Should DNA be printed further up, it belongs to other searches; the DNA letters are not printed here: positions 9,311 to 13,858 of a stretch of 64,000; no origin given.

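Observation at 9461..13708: Single-polypeptide glyoxylate shunt: malate synthase fused to ICL2-type isocitrate lyase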

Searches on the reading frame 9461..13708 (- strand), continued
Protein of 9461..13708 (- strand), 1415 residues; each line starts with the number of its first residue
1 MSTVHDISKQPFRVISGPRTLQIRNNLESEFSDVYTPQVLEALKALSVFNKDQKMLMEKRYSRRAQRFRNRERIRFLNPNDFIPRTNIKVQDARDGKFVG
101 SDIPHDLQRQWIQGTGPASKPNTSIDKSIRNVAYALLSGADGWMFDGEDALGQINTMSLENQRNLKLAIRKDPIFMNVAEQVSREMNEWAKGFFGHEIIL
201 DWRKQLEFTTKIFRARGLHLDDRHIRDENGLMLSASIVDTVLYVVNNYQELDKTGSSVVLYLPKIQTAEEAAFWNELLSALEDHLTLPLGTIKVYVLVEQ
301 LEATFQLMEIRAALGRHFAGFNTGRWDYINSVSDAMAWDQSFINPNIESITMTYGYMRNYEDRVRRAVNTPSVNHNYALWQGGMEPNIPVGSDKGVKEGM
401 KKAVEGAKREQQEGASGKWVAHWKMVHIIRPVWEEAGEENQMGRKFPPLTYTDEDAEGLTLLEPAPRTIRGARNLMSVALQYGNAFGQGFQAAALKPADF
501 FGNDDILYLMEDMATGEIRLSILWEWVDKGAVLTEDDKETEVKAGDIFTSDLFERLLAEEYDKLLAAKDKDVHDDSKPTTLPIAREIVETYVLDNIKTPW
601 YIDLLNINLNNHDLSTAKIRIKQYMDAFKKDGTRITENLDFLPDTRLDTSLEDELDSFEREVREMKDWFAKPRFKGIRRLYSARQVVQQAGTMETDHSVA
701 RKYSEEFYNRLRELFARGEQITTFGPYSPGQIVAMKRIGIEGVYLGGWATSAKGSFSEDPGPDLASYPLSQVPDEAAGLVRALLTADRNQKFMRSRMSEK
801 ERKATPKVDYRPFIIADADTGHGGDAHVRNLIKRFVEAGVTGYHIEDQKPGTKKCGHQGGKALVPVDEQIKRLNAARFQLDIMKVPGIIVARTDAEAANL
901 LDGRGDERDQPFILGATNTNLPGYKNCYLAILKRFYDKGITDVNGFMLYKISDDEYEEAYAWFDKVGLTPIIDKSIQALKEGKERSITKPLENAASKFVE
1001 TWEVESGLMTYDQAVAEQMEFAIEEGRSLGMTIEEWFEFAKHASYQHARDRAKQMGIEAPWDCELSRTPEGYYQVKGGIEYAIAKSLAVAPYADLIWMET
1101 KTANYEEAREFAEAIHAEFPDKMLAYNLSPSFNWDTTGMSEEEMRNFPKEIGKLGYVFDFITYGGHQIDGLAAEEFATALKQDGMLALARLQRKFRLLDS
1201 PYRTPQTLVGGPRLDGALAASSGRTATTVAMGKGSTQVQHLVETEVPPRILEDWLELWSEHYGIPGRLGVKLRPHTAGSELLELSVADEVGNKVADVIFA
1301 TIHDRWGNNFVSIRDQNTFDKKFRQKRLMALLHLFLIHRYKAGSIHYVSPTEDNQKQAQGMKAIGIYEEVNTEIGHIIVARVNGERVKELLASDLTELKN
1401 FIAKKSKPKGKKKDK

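Call 51: find_homologous_proteins(query=L045:2346-6491:+, max_evalue=1e-10)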
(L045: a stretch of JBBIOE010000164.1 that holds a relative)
Query L045:2346-6491:+ (1382 aa): 192 proteins with E <= 1e-10 among 8000 candidates; the best 120 are listed.
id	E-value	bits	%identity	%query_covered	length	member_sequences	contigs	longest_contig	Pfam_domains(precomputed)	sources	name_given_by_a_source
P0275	0.0e+0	3135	100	100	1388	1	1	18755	PF13714.13,PF00463.28,PF20659.3,PF01274.29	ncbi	-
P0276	0.0e+0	2464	78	100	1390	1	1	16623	PF13714.13,PF00463.28,PF20659.3,PF01274.29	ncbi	-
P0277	0.0e+0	2433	77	100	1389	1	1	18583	PF13714.13,PF00463.28,PF20659.3,PF01274.29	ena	-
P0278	0.0e+0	2184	70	100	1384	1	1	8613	PF13714.13,PF00463.28,PF20659.3,PF01274.29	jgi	jgi:isocitrate lyase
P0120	0.0e+0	2126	68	98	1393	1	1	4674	PF13714.13,PF00463.28,PF20659.3,PF01274.29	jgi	jgi:isocitrate lyase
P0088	0.0e+0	2125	67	100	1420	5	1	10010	PF13714.13,PF00463.28,PF20659.3,PF01274.29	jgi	jgi:isocitrate lyase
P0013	0.0e+0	2116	66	100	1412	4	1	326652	PF13714.13,PF00463.28,PF20659.3,PF01274.29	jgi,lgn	jgi:isocitrate lyase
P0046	0.0e+0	2095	67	99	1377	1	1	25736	PF13714.13,PF00463.28,PF20659.3,PF01274.29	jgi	-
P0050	0.0e+0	2085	65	100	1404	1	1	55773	PF13714.13,PF00463.28,PF20659.3,PF01274.29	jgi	jgi:isocitrate lyase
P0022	0.0e+0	2078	66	98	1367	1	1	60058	PF13714.13,PF00463.28,PF20659.3,PF01274.29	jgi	-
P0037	0.0e+0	2073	65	100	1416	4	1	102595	PF13714.13,PF00463.28,PF20659.3,PF01274.29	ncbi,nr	ncbi:Isocitrate lyase 2 [bacterium HR37]|nr:Isocitrate lyase 2 [bacterium HR37]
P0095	0.0e+0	2070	66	100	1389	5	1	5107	PF13714.13,PF00463.28,PF20659.3,PF01274.29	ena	-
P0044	0.0e+0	2067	65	100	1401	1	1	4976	PF13714.13,PF00463.28,PF20659.3,PF01274.29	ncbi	-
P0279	0.0e+0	2066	65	100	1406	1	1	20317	PF13714.13,PF00463.28,PF20659.3,PF01274.29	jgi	jgi:isocitrate lyase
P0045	0.0e+0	2065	65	100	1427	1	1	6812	PF13714.13,PF00463.28,PF20659.3,PF01274.29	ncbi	-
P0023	0.0e+0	2064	65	99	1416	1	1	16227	PF13714.13,PF00463.28,PF20659.3,PF01274.29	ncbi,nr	ncbi:isocitrate lyase/phosphoenolpyruvate mutase family protein [Desulfobacterota bacterium AH_259_B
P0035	0.0e+0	2063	64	100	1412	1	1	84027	PF13714.13,PF00463.28,PF20659.3,PF01274.29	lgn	-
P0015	0.0e+0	2062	64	100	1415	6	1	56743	PF13714.13,PF00463.28,PF20659.3,PF01274.29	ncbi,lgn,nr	ncbi:MAG TPA: isocitrate lyase/phosphoenolpyruvate mutase family protein [Thermodesulfobacteriota ba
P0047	0.0e+0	2061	65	100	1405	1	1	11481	PF13714.13,PF00463.28,PF20659.3,PF01274.29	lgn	-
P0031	0.0e+0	2061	65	100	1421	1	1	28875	PF13714.13,PF00463.28,PF20659.3,PF01274.29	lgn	-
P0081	0.0e+0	2059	64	100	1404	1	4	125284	PF13714.13,PF00463.28,PF20659.3,PF01274.29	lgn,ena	-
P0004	0.0e+0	2059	65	100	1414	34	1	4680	PF13714.13,PF00463.28,PF20659.3,PF01274.29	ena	-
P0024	0.0e+0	2057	64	100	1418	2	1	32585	PF13714.13,PF00463.28,PF20659.3,PF01274.29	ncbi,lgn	-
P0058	0.0e+0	2055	64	100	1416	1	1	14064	PF13714.13,PF00463.28,PF20659.3,PF01274.29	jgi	jgi:isocitrate lyase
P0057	0.0e+0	2055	64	100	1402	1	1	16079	PF13714.13,PF00463.28,PF20659.3,PF01274.29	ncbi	-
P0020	0.0e+0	2054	64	100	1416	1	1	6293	PF13714.13,PF00463.28,PF20659.3,PF01274.29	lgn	-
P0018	0.0e+0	2054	64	100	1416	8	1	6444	PF13714.13,PF00463.28,PF20659.3,PF01274.29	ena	-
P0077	0.0e+0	2053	65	100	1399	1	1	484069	PF13714.13,PF00463.28,PF20659.3,PF01274.29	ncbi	-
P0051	0.0e+0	2052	65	100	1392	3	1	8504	PF13714.13,PF00463.28,PF01274.29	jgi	jgi:isocitrate lyase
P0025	0.0e+0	2050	64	100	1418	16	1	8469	PF13714.13,PF00463.28,PF20659.3,PF01274.29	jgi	jgi:malate synthase A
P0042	0.0e+0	2050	64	100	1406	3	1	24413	PF13714.13,PF00463.28,PF20659.3,PF01274.29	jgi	-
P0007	0.0e+0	2050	64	100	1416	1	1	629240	PF13714.13,PF00463.28,PF20659.3,PF01274.29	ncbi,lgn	ncbi:MAG: isocitrate lyase/phosphoenolpyruvate mutase family protein [Deltaproteobacteria bacterium]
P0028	0.0e+0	2048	64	100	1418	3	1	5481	PF13714.13,PF00463.28,PF20659.3,PF01274.29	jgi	jgi:isocitrate lyase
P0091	0.0e+0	2048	65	100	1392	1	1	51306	PF13714.13,PF00463.28,PF20659.3,PF01274.29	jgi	-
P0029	0.0e+0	2047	64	100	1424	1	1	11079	PF13714.13,PF00463.28,PF20659.3,PF01274.29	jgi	-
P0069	0.0e+0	2047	65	100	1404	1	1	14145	PF13714.13,PF00463.28,PF20659.3,PF01274.29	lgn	-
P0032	0.0e+0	2047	64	100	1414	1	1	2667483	PF13714.13,PF00463.28,PF20659.3,PF01274.29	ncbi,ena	-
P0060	0.0e+0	2047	65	100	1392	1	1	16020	PF13714.13,PF00463.28,PF20659.3,PF01274.29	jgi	jgi:isocitrate lyase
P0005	0.0e+0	2047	64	100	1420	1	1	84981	PF13714.13,PF00463.28,PF20659.3,PF01274.29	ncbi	-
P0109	0.0e+0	2046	66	99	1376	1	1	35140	PF13714.13,PF00463.28,PF20659.3,PF01274.29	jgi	jgi:isocitrate lyase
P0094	0.0e+0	2046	65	100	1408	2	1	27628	PF13714.13,PF00463.28,PF20659.3,PF01274.29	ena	-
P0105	0.0e+0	2046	64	100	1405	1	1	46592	PF13714.13,PF00463.28,PF20659.3,PF01274.29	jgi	jgi:isocitrate lyase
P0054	0.0e+0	2045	65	100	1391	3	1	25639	PF13714.13,PF00463.28,PF20659.3,PF01274.29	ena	-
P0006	0.0e+0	2044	64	100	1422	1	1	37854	PF13714.13,PF00463.28,PF20659.3,PF01274.29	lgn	-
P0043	0.0e+0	2043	64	100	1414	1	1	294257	PF13714.13,PF00463.28,PF20659.3,PF01274.29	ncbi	-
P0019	0.0e+0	2043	64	100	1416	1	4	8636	PF13714.13,PF00463.28,PF20659.3,PF01274.29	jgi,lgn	jgi:isocitrate lyase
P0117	0.0e+0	2043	65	100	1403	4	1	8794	PF13714.13,PF00463.28,PF20659.3,PF01274.29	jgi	-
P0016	0.0e+0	2043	64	100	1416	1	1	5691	PF13714.13,PF00463.28,PF20659.3,PF01274.29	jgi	jgi:isocitrate lyase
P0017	0.0e+0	2043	63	100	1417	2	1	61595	PF13714.13,PF00463.28,PF20659.3,PF01274.29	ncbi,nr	ncbi:MAG TPA: isocitrate lyase/phosphoenolpyruvate mutase family protein [Thermodesulfobacteriota ba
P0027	0.0e+0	2042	64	100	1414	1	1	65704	PF13714.13,PF00463.28,PF20659.3,PF01274.29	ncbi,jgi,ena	-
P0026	0.0e+0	2042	64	100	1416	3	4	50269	PF13714.13,PF00463.28,PF20659.3,PF01274.29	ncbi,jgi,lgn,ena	ncbi:MAG TPA: isocitrate lyase/phosphoenolpyruvate mutase family protein [Thermodesulfobacteriota ba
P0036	0.0e+0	2041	63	100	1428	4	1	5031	PF13714.13,PF00463.28,PF20659.3,PF01274.29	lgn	-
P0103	0.0e+0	2041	64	100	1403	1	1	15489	PF13714.13,PF00463.28,PF20659.3,PF01274.29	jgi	jgi:isocitrate lyase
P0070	0.0e+0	2040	64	100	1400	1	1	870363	PF13714.13,PF00463.28,PF20659.3,PF01274.29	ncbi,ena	-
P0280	0.0e+0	2040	65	100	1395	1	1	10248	PF13714.13,PF00463.28,PF20659.3,PF01274.29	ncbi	-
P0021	0.0e+0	2039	64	100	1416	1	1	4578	PF13714.13,PF00463.28,PF20659.3,PF01274.29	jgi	jgi:isocitrate lyase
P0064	0.0e+0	2037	65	100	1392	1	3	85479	PF13714.13,PF00463.28,PF20659.3,PF01274.29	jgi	-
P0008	0.0e+0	2037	64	100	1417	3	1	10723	PF13714.13,PF00463.28,PF20659.3,PF01274.29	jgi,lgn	-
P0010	0.0e+0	2037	63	100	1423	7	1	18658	PF13714.13,PF00463.28,PF20659.3,PF01274.29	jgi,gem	-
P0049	0.0e+0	2037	64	100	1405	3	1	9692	PF13714.13,PF00463.28,PF20659.3,PF01274.29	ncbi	-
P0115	0.0e+0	2035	64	100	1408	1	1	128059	PF13714.13,PF00463.28,PF20659.3,PF01274.29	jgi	jgi:isocitrate lyase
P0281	0.0e+0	2035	64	100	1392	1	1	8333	PF13714.13,PF00463.28,PF20659.3,PF01274.29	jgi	jgi:isocitrate lyase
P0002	0.0e+0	2035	64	100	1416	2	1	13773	PF13714.13,PF00463.28,PF20659.3,PF01274.29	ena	-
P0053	0.0e+0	2034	65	100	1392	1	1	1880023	PF13714.13,PF00463.28,PF20659.3,PF01274.29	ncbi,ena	-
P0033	0.0e+0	2033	64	100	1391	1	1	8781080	PF13714.13,PF00463.28,PF20659.3,PF01274.29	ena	-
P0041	0.0e+0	2033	65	98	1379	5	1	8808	PF13714.13,PF00463.28,PF20659.3,PF01274.29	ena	-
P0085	0.0e+0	2033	64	100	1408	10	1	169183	PF13714.13,PF00463.28,PF20659.3,PF01274.29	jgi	jgi:isocitrate lyase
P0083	0.0e+0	2033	64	100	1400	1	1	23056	PF13714.13,PF00463.28,PF20659.3,PF01274.29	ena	-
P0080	0.0e+0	2031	64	100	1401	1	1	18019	PF13714.13,PF00463.28,PF20659.3,PF01274.29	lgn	-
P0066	0.0e+0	2031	65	100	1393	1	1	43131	PF13714.13,PF00463.28,PF20659.3,PF01274.29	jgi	jgi:isocitrate lyase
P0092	0.0e+0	2031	65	100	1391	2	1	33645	PF13714.13,PF00463.28,PF20659.3,PF01274.29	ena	-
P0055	0.0e+0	2030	63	100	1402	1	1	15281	PF20656.3,PF13714.13,PF00463.28,PF20659.3,PF01274.29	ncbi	-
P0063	0.0e+0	2030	64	100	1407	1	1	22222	PF13714.13,PF00463.28,PF20659.3,PF01274.29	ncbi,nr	ncbi:MAG: isocitrate lyase/phosphoenolpyruvate mutase family protein [Planctomycetales bacterium]|nr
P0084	0.0e+0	2030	65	100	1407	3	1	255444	PF13714.13,PF00463.28,PF20659.3,PF01274.29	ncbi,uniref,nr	ncbi:isocitrate lyase/phosphoenolpyruvate mutase family protein [Aeoliella straminimaris]|uniref:iso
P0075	0.0e+0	2029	65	100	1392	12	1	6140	PF13714.13,PF00463.28,PF20659.3,PF01274.29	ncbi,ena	-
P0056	0.0e+0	2029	64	100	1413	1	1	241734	PF13714.13,PF00463.28,PF20659.3,PF01274.29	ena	-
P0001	0.0e+0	2028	63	100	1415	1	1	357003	PF13714.13,PF00463.28,PF20659.3,PF01274.29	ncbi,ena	-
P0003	0.0e+0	2027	63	100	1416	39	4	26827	PF13714.13,PF00463.28,PF20659.3,PF01274.29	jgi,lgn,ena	-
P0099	0.0e+0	2026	64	100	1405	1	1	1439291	PF13714.13,PF00463.28,PF20659.3,PF01274.29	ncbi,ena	-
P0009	0.0e+0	2026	63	100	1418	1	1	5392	PF13714.13,PF00463.28,PF20659.3,PF01274.29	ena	-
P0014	0.0e+0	2026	64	100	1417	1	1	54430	PF13714.13,PF00463.28,PF20659.3,PF01274.29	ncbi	-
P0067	0.0e+0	2024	64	99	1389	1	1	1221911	PF13714.13,PF00463.28,PF20659.3,PF01274.29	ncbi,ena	-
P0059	0.0e+0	2023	65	100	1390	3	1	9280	PF13714.13,PF00463.28,PF20659.3,PF01274.29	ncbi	-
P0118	0.0e+0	2023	64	100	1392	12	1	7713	PF13714.13,PF00463.28,PF20659.3,PF01274.29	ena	-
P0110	0.0e+0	2021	64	100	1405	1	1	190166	PF13714.13,PF00463.28,PF20659.3,PF01274.29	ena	-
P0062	0.0e+0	2021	64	100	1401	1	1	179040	PF13714.13,PF00463.28,PF20659.3,PF01274.29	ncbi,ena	-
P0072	0.0e+0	2020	64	100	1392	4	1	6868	PF13714.13,PF00463.28,PF20659.3,PF01274.29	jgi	-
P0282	0.0e+0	2020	64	100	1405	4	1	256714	PF13714.13,PF00463.28,PF20659.3,PF01274.29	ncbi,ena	-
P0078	0.0e+0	2019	63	100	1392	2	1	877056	PF13714.13,PF00463.28,PF20659.3,PF01274.29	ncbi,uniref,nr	ncbi:Malate synthase A [Bythopirellula polymerisocia]|uniref:Isocitrate lyase n=2 Tax=Bythopirellula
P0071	0.0e+0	2019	64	100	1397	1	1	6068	PF13714.13,PF00463.28,PF20659.3,PF01274.29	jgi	jgi:isocitrate lyase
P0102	0.0e+0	2018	64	100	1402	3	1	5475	PF13714.13,PF00463.28,PF20659.3,PF01274.29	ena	-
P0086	0.0e+0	2017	64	100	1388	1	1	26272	PF13714.13,PF00463.28,PF20659.3,PF01274.29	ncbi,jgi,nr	ncbi:MAG: isocitrate lyase/phosphoenolpyruvate mutase family protein [Thermoanaerobaculales bacteriu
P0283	0.0e+0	2017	66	100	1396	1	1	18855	PF13714.13,PF00463.28,PF20659.3,PF01274.29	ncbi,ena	-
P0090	0.0e+0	2016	63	100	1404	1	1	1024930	PF20656.3,PF13714.13,PF00463.28,PF20659.3,PF01274.29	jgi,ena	-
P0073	0.0e+0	2016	64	100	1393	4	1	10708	PF13714.13,PF00463.28,PF20659.3,PF01274.29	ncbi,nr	ncbi:MAG: isocitrate lyase/phosphoenolpyruvate mutase family protein [Acidobacteriota bacterium]|nr:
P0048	0.0e+0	2016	62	100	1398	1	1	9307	PF13714.13,PF00463.28,PF20659.3,PF01274.29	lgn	-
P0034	0.0e+0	2015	63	100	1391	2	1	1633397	PF13714.13,PF00463.28,PF20659.3,PF01274.29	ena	-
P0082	0.0e+0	2014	65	100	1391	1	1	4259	PF13714.13,PF00463.28,PF20659.3,PF01274.29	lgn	-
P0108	0.0e+0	2013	64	100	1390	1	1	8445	PF13714.13,PF00463.28,PF20659.3,PF01274.29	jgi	jgi:isocitrate lyase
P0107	0.0e+0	2012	64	100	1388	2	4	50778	PF13714.13,PF00463.28,PF20659.3,PF01274.29,PF22484.3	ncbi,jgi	jgi:isocitrate lyase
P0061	0.0e+0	2012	64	100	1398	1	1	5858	PF13714.13,PF00463.28,PF20659.3,PF01274.29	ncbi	-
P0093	0.0e+0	2011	64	100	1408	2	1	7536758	PF13714.13,PF00463.28,PF20659.3,PF01274.29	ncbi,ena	-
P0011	0.0e+0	2011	62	99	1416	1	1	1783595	PF13714.13,PF00463.28,PF20659.3,PF01274.29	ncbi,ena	-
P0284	0.0e+0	2010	64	100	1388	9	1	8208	PF13714.13,PF00463.28,PF20659.3,PF01274.29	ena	-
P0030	0.0e+0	2010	63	100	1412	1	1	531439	PF13714.13,PF00463.28,PF20659.3,PF01274.29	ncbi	ncbi:MAG: isocitrate lyase/phosphoenolpyruvate mutase family protein [Deltaproteobacteria bacterium]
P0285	0.0e+0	2009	64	100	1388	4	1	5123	PF13714.13,PF00463.28,PF20659.3,PF01274.29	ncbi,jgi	ncbi:MAG: isocitrate lyase/phosphoenolpyruvate mutase family protein [Holophagae bacterium]|jgi:isoc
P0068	0.0e+0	2008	64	100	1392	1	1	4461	PF13714.13,PF00463.28,PF20659.3,PF01274.29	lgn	-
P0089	0.0e+0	2007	63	100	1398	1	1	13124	PF13714.13,PF00463.28,PF20659.3,PF01274.29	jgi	-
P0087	0.0e+0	2007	63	100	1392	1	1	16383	PF13714.13,PF00463.28,PF20659.3,PF01274.29,PF22484.3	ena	-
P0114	0.0e+0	2006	64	100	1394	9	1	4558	PF13714.13,PF00463.28,PF20659.3,PF01274.29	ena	-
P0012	0.0e+0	2006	63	100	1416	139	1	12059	PF13714.13,PF00463.28,PF20659.3,PF01274.29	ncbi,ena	-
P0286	0.0e+0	2005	64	100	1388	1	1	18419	PF13714.13,PF00463.28,PF20659.3,PF01274.29,PF22484.3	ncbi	-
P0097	0.0e+0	2005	64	99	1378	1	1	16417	PF13714.13,PF00463.28,PF20659.3,PF01274.29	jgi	-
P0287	0.0e+0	2005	65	99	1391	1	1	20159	PF13714.13,PF00463.28,PF20659.3,PF01274.29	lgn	-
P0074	0.0e+0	2004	63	100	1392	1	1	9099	PF13714.13,PF00463.28,PF20659.3,PF01274.29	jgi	jgi:isocitrate lyase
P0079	0.0e+0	2004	63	100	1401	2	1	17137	PF13714.13,PF00463.28,PF20659.3,PF01274.29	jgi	-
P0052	0.0e+0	2004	63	100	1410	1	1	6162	PF13714.13,PF00463.28,PF20659.3,PF01274.29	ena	-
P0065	0.0e+0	2004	64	98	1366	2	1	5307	PF13714.13,PF00463.28,PF20659.3,PF01274.29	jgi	jgi:isocitrate lyase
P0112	0.0e+0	2000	63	100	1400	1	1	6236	PF13714.13,PF00463.28,PF20659.3,PF01274.29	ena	-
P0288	0.0e+0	2000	65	96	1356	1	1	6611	PF13714.13,PF00463.28,PF20659.3,PF01274.29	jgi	jgi:isocitrate lyase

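Call 71: find_encoding_contigs(protein=P0001, flank=1000, max_places=3)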
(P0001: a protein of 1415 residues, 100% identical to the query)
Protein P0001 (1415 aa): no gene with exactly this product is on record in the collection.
